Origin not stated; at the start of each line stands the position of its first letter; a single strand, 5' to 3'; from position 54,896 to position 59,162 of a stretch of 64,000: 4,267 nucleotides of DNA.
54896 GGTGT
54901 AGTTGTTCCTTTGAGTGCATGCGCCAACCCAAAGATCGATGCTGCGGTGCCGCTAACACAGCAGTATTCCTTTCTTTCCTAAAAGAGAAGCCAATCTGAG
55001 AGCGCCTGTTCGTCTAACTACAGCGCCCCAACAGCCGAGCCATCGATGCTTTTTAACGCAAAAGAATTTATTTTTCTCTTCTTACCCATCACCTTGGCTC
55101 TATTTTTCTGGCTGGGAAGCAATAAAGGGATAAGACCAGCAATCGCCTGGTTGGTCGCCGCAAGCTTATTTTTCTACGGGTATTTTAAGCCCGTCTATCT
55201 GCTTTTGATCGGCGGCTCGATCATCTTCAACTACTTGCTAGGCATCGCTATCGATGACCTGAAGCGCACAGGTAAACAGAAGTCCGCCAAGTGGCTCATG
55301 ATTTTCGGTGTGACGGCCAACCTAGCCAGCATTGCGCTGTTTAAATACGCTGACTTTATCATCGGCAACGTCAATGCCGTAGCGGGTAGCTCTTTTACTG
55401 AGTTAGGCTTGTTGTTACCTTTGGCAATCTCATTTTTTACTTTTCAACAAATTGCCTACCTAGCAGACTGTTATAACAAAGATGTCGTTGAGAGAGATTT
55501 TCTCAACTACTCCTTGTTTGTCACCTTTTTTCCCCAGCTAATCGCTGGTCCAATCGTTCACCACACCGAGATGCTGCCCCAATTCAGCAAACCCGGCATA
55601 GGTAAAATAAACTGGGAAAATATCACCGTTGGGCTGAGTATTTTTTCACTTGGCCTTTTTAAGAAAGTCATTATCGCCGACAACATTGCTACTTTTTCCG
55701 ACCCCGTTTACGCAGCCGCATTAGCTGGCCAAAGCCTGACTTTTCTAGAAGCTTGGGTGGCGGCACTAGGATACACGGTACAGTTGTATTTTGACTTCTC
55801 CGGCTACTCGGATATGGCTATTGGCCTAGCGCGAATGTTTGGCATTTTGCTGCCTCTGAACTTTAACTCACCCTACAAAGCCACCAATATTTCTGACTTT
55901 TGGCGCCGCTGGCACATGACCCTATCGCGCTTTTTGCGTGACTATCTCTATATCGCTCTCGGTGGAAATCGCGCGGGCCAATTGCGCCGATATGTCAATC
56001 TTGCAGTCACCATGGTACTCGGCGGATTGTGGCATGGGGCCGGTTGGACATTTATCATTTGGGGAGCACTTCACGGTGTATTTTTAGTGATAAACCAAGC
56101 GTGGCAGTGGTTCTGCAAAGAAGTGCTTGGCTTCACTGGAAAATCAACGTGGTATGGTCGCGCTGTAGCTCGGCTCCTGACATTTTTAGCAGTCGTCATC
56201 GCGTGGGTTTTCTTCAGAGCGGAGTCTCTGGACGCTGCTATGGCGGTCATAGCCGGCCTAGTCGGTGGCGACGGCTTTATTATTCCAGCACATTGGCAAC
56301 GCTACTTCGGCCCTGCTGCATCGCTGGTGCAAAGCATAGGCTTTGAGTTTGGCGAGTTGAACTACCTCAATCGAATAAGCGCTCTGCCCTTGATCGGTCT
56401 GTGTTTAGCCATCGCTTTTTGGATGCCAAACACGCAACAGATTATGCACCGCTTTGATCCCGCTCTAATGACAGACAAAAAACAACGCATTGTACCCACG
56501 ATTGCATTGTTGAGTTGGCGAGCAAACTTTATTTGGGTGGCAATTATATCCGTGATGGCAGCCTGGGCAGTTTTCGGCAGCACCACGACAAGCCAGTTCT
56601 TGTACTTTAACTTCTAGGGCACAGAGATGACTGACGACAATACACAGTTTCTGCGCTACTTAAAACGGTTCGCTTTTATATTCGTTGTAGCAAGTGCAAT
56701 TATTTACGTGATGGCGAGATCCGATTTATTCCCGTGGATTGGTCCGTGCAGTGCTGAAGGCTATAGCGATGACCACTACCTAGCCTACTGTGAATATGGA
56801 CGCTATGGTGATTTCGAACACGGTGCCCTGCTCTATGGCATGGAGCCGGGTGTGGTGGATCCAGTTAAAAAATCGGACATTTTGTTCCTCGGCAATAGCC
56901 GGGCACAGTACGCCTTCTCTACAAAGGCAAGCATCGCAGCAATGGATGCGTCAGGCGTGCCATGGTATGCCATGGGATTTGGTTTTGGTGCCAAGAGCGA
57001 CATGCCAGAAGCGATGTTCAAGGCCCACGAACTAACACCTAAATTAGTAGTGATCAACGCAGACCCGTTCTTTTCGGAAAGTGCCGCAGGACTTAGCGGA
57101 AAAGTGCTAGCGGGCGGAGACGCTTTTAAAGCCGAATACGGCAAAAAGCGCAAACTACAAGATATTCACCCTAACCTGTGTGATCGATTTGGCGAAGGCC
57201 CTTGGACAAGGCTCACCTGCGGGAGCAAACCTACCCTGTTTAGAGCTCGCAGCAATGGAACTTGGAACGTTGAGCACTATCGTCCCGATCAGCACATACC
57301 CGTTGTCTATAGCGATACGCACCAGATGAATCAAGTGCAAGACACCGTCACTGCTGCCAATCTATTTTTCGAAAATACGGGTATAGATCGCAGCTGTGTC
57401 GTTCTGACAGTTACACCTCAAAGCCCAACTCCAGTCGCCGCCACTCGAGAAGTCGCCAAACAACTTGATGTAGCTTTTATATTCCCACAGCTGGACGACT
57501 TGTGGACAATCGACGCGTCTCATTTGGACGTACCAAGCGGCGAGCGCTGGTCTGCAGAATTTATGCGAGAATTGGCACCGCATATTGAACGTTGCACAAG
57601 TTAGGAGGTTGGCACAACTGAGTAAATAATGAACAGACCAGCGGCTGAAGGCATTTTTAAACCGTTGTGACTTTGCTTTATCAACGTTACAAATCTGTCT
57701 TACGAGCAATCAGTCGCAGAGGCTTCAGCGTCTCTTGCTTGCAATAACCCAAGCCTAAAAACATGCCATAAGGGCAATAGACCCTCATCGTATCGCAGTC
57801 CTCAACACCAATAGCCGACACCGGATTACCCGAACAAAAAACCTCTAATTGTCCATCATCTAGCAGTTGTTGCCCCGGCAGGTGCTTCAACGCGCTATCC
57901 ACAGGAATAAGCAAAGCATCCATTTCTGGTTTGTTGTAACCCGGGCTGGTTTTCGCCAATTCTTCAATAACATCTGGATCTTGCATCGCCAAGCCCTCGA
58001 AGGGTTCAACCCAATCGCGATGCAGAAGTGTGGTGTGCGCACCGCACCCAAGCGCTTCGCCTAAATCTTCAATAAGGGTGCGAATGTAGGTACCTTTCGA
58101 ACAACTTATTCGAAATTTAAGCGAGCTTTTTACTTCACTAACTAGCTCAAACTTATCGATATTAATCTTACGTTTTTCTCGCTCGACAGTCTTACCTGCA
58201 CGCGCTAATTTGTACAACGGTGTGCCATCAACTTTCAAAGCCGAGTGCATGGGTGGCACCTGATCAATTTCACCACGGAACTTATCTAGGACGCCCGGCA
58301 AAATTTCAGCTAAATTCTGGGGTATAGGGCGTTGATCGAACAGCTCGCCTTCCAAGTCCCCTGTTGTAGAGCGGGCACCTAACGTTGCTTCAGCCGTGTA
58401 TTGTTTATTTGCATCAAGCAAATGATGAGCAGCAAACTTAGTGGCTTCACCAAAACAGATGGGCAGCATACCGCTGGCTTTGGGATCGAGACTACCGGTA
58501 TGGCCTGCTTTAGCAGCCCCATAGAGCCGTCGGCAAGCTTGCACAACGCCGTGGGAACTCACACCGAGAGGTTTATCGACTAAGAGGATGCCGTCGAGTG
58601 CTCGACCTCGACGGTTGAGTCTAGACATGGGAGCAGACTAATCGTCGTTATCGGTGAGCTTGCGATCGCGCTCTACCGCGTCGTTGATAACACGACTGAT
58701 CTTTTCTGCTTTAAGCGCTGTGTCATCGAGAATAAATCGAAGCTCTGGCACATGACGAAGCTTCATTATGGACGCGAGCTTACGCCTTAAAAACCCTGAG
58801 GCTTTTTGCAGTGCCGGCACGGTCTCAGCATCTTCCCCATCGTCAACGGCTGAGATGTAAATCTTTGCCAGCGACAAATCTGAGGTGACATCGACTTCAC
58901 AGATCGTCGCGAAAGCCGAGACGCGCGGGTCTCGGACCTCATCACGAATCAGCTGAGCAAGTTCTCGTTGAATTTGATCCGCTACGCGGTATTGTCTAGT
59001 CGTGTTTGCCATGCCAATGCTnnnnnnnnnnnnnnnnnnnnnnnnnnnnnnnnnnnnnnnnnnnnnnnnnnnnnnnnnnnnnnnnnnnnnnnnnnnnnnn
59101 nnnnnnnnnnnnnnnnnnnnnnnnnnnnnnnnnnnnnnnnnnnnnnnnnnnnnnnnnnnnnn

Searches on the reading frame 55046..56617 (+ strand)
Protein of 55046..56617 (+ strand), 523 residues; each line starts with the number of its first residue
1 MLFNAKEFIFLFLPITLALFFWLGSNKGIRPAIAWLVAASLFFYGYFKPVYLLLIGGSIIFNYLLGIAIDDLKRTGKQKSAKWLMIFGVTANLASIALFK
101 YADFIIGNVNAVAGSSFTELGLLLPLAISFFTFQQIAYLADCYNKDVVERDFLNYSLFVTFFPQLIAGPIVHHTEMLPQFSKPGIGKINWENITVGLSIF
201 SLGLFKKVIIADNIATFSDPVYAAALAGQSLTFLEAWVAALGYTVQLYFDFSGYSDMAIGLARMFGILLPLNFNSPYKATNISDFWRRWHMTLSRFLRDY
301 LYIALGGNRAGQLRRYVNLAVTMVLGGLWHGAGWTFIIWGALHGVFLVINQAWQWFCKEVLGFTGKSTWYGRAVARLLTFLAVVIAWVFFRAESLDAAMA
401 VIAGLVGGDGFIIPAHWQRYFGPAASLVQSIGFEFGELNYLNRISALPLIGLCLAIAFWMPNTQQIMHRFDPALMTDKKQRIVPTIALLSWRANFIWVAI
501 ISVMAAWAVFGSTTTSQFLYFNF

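Call 26: search_protein_families(library=pfam, proteins=[window:55046-56617:+], max_evalue=0.001)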
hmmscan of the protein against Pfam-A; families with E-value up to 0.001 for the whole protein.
window:55046-56617:+ (523 aa): 2 families
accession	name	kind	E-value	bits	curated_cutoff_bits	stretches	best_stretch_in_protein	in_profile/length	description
PF03062.24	MBOAT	-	1.7e-33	116.8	27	1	151-385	80-330/337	MBOAT, membrane-bound O-acyltransferase family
PF13813.11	MBOAT_2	-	7.5e-07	29.8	25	1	270-335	2-69/85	Membrane bound O-acyl transferase family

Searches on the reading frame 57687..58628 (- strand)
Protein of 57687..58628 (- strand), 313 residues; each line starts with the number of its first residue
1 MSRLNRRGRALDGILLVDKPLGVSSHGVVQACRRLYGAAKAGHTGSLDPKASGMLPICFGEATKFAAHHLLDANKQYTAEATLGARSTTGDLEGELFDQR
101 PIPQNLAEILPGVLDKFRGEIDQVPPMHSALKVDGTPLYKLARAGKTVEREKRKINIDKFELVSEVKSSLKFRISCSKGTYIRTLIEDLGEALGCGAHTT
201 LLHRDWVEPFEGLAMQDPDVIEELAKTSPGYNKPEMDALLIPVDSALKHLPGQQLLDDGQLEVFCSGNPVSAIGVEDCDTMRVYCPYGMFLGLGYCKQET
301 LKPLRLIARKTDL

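Call 26: search_protein_families(library=pfam, proteins=[window:57687-58628:-], max_evalue=0.001)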
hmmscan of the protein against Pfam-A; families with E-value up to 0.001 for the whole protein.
window:57687-58628:- (313 aa): 3 families
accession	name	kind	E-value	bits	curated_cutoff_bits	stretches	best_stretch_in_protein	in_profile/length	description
PF01509.24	TruB_N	-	2.3e-50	171.3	27.3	1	33-182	1-149/149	TruB family pseudouridylate synthase (N terminal domain)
PF16198.10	TruB_C_2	-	1e-10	42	29.3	1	183-247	1-65/66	tRNA pseudouridylate synthase B C-terminal domain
PF09157.17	TruB-C_2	-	1.4e-06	28.6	21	1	256-307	5-57/57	Pseudouridine synthase II TruB, C-terminal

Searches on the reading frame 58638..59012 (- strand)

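Call 26: search_protein_families(library=pfam, proteins=[window:58638-59012:-], max_evalue=0.001)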
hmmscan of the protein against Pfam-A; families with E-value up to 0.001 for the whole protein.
window:58638-59012:- (124 aa): 1 family
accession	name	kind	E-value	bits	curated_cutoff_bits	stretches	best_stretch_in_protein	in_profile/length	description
PF02033.23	RBFA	-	1e-32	113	34.7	1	6-108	1-104/105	Ribosome-binding factor A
